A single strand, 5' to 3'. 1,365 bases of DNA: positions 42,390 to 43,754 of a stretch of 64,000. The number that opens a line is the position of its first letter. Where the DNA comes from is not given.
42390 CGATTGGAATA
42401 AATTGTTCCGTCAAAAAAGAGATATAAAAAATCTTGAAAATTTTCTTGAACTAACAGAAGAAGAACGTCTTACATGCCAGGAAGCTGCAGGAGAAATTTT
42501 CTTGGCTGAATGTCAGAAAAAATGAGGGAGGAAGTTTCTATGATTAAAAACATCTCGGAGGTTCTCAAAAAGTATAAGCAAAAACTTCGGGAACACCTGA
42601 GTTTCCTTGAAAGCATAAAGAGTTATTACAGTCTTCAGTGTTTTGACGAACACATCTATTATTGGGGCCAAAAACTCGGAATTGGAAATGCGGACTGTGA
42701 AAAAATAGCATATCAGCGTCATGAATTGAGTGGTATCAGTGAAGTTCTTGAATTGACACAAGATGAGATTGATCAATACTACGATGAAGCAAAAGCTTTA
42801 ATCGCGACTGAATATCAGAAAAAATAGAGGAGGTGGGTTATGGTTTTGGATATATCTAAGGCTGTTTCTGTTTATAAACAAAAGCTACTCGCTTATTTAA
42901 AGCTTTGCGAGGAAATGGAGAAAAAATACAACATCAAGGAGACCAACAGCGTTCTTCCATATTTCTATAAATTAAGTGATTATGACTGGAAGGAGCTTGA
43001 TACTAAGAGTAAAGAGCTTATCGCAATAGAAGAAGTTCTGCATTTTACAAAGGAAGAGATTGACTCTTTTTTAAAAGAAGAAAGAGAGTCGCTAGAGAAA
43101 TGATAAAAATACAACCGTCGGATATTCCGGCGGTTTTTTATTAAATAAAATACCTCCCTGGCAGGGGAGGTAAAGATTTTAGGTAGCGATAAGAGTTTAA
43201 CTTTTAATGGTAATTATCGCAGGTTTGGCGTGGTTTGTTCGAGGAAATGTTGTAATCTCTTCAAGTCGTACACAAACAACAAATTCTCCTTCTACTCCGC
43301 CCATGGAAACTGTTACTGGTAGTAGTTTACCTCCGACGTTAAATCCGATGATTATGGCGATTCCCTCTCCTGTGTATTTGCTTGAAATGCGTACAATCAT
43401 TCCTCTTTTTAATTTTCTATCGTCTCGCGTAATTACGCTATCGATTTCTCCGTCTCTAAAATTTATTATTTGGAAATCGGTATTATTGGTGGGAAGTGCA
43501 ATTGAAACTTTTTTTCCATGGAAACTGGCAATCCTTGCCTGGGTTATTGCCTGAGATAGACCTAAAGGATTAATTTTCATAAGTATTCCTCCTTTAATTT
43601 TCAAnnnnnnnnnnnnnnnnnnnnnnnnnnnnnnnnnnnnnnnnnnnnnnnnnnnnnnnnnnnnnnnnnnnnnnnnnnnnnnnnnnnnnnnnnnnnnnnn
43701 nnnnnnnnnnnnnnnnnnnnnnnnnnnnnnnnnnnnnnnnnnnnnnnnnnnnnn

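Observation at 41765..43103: Stand-alone ~320-nt structured transcript upstream of three tandem paralogous small proteins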

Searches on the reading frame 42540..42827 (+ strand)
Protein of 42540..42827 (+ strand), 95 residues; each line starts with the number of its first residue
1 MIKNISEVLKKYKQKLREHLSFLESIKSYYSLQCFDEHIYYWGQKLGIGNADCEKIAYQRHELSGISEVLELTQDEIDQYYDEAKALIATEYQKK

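Call 11: search_protein_families(library=pfam, proteins=[window:42540-42827:+], max_evalue=1)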
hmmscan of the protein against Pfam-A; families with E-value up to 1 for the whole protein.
window:42540-42827:+ (95 aa): 1 family
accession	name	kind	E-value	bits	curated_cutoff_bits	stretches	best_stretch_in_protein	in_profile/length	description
PF23318.1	DUF7085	-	0.0031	17.7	27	1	31-88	46-101/170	Domain of unknown function (DUF7085)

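Call 50: search_protein_families(library=phrogs, proteins=[window:42540-42827:+], max_evalue=0.1)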
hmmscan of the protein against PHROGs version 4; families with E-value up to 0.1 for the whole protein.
window:42540-42827:+ (95 aa): 0 families

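Call 51: search_protein_families(library=padloc, proteins=[window:42540-42827:+], max_evalue=0.1)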
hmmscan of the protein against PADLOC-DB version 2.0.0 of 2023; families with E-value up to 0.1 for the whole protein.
window:42540-42827:+ (95 aa): 0 families

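Call 55: predict_structure(alignment_id=A4)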
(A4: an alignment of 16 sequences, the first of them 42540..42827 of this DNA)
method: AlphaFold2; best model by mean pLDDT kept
length: 95 residues; sequences in the alignment: 16
mean_pLDDT: 85.6   pTM: 0.75
mean pLDDT of the five models: 85.6, 83.9, 82.5, 80.4, 80.3
residues with pLDDT >= 90: 49; 70-90: 33; 50-70: 13; < 50: 0
segments of 3 or more residues with pLDDT < 50: none
pLDDT, mean of each block of 10 residues (from residue 1): 78 94 89 72 80 90 93 94 90 66
secondary structure, 60 per line:
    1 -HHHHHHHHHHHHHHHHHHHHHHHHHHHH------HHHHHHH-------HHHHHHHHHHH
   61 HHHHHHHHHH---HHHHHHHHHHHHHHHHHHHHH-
elements in order: H2-29 H36-42 H50-70 H74-94

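Call 60: fold_search(model_id=the predicted structure, library=pdb)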
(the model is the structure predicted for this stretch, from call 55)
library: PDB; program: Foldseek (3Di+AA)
matches with E <= 10: 50; with E <= 0.001: 0
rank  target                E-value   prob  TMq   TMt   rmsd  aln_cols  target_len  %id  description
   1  7upq_B                1.3e+00  0.21  0.31  0.37   9.9        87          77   16  Crystal structure of designed heterotrimeric assembly DHT03_1arm_A21/B/C (released 2022-12-14)
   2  8zar_C                3.4e+00  0.04  0.26  0.09  19.0       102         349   15  EmrAB-TolC MFS-type tripartite multidrug efflux pump FA (released 2025-04-30)
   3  8yo9_A                3.6e+00  0.15  0.42  0.12  12.5       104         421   15  structure of phage T4 topoisomerase II gp52 subunit WHD-open state (released 2024-09-25)
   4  6dkm_D                3.8e+00  0.09  0.30  0.34  12.7        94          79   17  DHD131 (released 2018-12-19)
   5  3ajw                  4.8e+00  0.23  0.54  0.39  17.2        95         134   10  Structure of FliJ, a soluble component of flagellar type III export apparatus (released 2011-02-02)
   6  4zws_B                5.0e+00  0.15  0.46  0.38  16.4        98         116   18  Crystal Structure of the Bacteriophage T4 recombination mediator protein UvsY, Lattice Type III (released 2016-03-02)
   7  2ic6_B                5.0e+00  0.09  0.32  0.37  10.6        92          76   13  The Coiled-coil Domain (residues 1-75) Structure of the Sin Nombre Virus Nucleocapsid Protein (released 2007-02-27)
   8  8zal_B                5.0e+00  0.02  0.20  0.08  18.1       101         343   17  EmrAB-TolC MFS-type tripartite multidrug efflux pump EA (released 2025-04-30)
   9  8zar_B                5.3e+00  0.02  0.19  0.07  18.4        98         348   15  EmrAB-TolC MFS-type tripartite multidrug efflux pump FA (released 2025-04-30)
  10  3m8a_C                5.6e+00  0.15  0.44  0.55   8.6        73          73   18  Crystal Structure of Swine Flu Virus NS1 N-Terminal RNA Binding Domain from H1N1 Influenza A/California/07/2009 (released 2010-04-28)
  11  7sqc_O2               5.6e+00  0.06  0.29  0.22  13.4        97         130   14  Ciliary C1 central pair apparatus isolated from Chlamydomonas reinhardtii (released 2022-04-13)
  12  4r61                  6.0e+00  0.20  0.51  0.35  16.3        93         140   16  Crystal structure of a rationally designed single-chain protein mimicking a trimeric gp41 N-terminal heptad-repeat regio (released 2014-12-10)
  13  5j0j_A                6.3e+00  0.06  0.25  0.33   9.1        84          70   15  De novo design of protein homo-oligomers with modular hydrogen bond network-mediated specificity (released 2016-05-25)
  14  6dkm_B                6.3e+00  0.06  0.25  0.31  10.7        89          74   16  DHD131 (released 2018-12-19)
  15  7uc6                  6.3e+00  0.06  0.30  0.08  14.0        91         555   12  Stat5a Core in complex with Compound 12 (released 2023-02-15)
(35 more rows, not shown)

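Call 69: search_protein_families(library=ncbifam, proteins=[window:42540-42827:+], max_evalue=0.1)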
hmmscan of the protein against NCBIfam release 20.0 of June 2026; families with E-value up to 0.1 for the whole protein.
window:42540-42827:+ (95 aa): 0 families

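Call 80: fold_search(model_id=the predicted structure, library=viral)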
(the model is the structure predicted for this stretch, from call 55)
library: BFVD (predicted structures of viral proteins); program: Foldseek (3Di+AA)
matches with E <= 10: 115; with E <= 0.001: 0
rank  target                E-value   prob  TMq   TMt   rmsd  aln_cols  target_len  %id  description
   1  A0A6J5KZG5            9.9e-01  0.28  0.40  0.36  12.3       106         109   17  Uncharacterized protein [uncultured Caudovirales phage]
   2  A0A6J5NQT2            1.1e+00  0.21  0.37  0.28  10.5       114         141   23  Uncharacterized protein [uncultured Caudovirales phage]
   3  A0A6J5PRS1            1.1e+00  0.14  0.29  0.28  15.3        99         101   17  Uncharacterized protein [uncultured Caudovirales phage]
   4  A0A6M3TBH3            1.2e+00  0.57  0.53  0.48   7.3       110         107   13  (no name in the UniProt tables at hand)
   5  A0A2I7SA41            1.2e+00  0.15  0.28  0.23   7.6        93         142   11  (no name in the UniProt tables at hand)
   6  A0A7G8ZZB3            1.6e+00  0.60  0.52  0.53  13.5        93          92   19  Uncharacterized protein [Enterococcus phage iF6]
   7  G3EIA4                1.9e+00  0.07  0.23  0.23  14.8        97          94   20  Uncharacterized protein [Yokapox virus]
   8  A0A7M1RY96            2.2e+00  0.44  0.47  0.58   9.1        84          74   15  Uncharacterized protein [uncultured phage cr8_1]
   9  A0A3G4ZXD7            2.2e+00  0.10  0.27  0.04  13.0        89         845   18  Uncharacterized protein [Faunusvirus sp.]
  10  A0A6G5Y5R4            2.3e+00  0.35  0.48  0.51   6.7        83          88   10  (no name in the UniProt tables at hand)
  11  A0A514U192            3.1e+00  0.10  0.31  0.35   8.2        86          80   12  Uncharacterized protein [Gordonia phage Phendrix]
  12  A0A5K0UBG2            3.1e+00  0.08  0.28  0.06  13.0        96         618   12  Uncharacterized protein [Yasminevirus sp. GU-2018]
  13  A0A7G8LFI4            3.3e+00  0.30  0.53  0.51   6.2        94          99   18  (no name in the UniProt tables at hand)
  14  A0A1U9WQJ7            3.3e+00  0.12  0.30  0.36   9.1        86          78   14  Uncharacterized protein [Geobacillus phage TP-84]
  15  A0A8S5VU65            3.3e+00  0.10  0.32  0.36  12.3        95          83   13  (no name in the UniProt tables at hand)
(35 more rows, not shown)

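Call 85: search_protein_families(library=pfam, alignment_id=A4, max_evalue=0.1)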
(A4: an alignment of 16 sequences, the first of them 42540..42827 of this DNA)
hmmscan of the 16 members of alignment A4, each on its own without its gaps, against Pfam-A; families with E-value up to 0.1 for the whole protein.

A. member 1, window:42540-42827:+ (95 aa): 1 family
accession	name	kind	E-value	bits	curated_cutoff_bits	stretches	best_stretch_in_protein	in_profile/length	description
PF23318.1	DUF7085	-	0.0031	17.7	27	1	31-88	46-101/170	Domain of unknown function (DUF7085)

B. families by the number of members that match (of 16 scanned): 17 families
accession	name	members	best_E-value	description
PF17324.7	BLI1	2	3.4e-05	BLOC-1 interactor 1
PF08663.15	HalX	1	0.00022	HalX domain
PF25762.1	HAUS1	1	0.003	HAUS augmin-like complex subunit 1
PF23318.1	DUF7085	1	0.0031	Domain of unknown function (DUF7085)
PF04615.18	Utp14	1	0.0038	Utp14 protein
PF05227.19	CHASE3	1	0.0071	CHASE3 domain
PF08671.16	SinI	1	0.008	Anti-repressor SinI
PF14846.11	DUF4485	1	0.015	Domain of unknown function (DUF4485)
PF08334.16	T2SSG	1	0.018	Type II secretion system (T2SS), protein G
PF18053.6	GyrB_insert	1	0.018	DNA gyrase B subunit insert domain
PF14138.11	COX16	1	0.021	Cytochrome c oxidase assembly protein COX16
PF15704.10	Mt_ATP_synt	1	0.029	Mitochondrial ATP synthase subunit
PF13454.12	NAD_binding_9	1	0.031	FAD-NAD(P)-binding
PF21486.3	NUP120_helical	1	0.033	Nucleoporin NUP120, helical domain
PF11698.14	V-ATPase_H_C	1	0.063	V-ATPase subunit H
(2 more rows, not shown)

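Call 86: search_solved_structures(query=A4, max_evalue=1)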
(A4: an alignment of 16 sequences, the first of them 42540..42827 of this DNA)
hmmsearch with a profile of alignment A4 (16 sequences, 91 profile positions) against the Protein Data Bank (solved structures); distinct sequences matched with E-value up to 1: 14.
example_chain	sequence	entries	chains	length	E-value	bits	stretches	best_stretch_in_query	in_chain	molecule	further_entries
8vd6_A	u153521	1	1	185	0.0017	21.8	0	43-85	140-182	CAP REPEAT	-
6dkm_B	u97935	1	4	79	0.097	16.2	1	5-42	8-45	DHD131_B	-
6s8t_A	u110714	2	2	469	0.097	16.1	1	4-59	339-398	Erythrocyte membrane protein 1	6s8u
4fz4_A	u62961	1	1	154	0.34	14.4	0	15-54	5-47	Uncharacterized protein conserved in bacteria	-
4yqx_A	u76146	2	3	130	0.5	13.9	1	17-84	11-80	Interleukin-2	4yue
4j5t_A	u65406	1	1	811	0.56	13.7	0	57-82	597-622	Mannosyl-oligosaccharide glucosidase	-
8i8b_H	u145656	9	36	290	0.58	13.7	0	11-55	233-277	Occlusion-derived virus envelope/capsid protein | Occlusion-derived virus envelope protein E27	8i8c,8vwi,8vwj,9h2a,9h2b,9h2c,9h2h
1irl_A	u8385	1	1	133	0.7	13.4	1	16-71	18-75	INTERLEUKIN-2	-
6p7b_A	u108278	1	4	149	0.71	13.4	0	6-35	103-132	Holliday junction resolvase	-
5m72_A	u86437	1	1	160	0.79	13.2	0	8-51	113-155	Signal recognition particle subunit SRP72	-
2o49_A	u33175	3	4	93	0.81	13.2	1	56-84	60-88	DNA-binding protein SATB1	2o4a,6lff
2x5h_A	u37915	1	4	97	0.93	13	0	4-23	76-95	ORF 131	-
2x5t_A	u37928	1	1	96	0.98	12.9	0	4-23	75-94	ORF 131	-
7nzm_E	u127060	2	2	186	0.99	12.9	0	27-74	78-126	Eukaryotic translation initiation factor 2 subunit 1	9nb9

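Call 89: search_dna_similar(query=window:42540-42827:+, collection=phages, mode=protein, max_evalue=0.1, max_rows=5)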
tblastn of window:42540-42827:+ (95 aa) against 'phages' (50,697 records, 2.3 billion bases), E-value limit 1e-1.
No match.
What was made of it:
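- Tried and rejected: Phage tblastn with paralog 2 found no match (call 89).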

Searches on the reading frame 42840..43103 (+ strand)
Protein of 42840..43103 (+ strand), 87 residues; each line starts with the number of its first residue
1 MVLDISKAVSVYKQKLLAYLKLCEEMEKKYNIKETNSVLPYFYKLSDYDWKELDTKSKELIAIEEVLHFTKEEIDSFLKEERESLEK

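Call 11: search_protein_families(library=pfam, proteins=[window:42840-43103:+], max_evalue=1)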
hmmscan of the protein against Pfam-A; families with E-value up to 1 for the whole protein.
window:42840-43103:+ (87 aa): 1 family
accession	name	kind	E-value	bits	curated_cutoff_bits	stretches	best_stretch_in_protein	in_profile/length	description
PF25069.2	Med14_C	-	0.17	12.4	28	1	7-58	52-104/146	Med14 C-terminal domain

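Call 50: search_protein_families(library=phrogs, proteins=[window:42840-43103:+], max_evalue=0.1)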
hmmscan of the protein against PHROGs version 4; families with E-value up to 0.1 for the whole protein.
window:42840-43103:+ (87 aa): 1 family
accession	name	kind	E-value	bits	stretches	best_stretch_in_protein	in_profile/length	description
phrog_12301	-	transcription regulation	0.08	14.6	1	11-60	27-76/96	transcriptional regulator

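Call 51: search_protein_families(library=padloc, proteins=[window:42840-43103:+], max_evalue=0.1)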
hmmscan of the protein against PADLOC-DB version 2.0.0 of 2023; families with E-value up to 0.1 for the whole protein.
window:42840-43103:+ (87 aa): 0 families

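Call 69: search_protein_families(library=ncbifam, proteins=[window:42840-43103:+], max_evalue=0.1)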
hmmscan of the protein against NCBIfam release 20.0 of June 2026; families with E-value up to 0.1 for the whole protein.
window:42840-43103:+ (87 aa): 0 families

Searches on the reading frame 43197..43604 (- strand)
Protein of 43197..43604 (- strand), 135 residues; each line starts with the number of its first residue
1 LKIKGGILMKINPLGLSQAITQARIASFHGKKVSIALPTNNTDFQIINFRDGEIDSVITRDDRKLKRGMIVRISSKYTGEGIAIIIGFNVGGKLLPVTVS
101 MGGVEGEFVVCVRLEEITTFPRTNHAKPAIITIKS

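Call 11: search_protein_families(library=pfam, proteins=[window:43197-43604:-], max_evalue=1)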
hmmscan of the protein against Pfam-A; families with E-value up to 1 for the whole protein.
window:43197-43604:- (135 aa): 1 family
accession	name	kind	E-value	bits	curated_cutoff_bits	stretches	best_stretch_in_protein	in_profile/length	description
PF06284.16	Cytomega_UL84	-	0.046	12.7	25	1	63-123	433-493/586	Cytomegalovirus UL84 protein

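Call 50: search_protein_families(library=phrogs, proteins=[window:43197-43580:-], max_evalue=0.1)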
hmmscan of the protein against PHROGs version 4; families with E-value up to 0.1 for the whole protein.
window:43197-43580:- (127 aa): 0 families

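Call 51: search_protein_families(library=padloc, proteins=[window:43197-43580:-], max_evalue=0.1)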
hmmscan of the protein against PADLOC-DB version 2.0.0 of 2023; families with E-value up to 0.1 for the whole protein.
window:43197-43580:- (127 aa): 0 families

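Call 64: find_related_loci(query=window:43197-43580:-, collection=viral_contigs, flank=5000)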
Query window:43197-43580:- (127 aa) in viral_contigs; peptide patterns used: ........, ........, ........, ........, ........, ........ (x = any residue, [..] = any of these).
17 stretches matched a pattern, but none encodes a relative of the query by tblastn (E <= 1e-3).

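Call 69: search_protein_families(library=ncbifam, proteins=[window:43197-43580:-], max_evalue=0.1)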
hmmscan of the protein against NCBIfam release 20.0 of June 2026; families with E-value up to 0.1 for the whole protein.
window:43197-43580:- (127 aa): 0 families
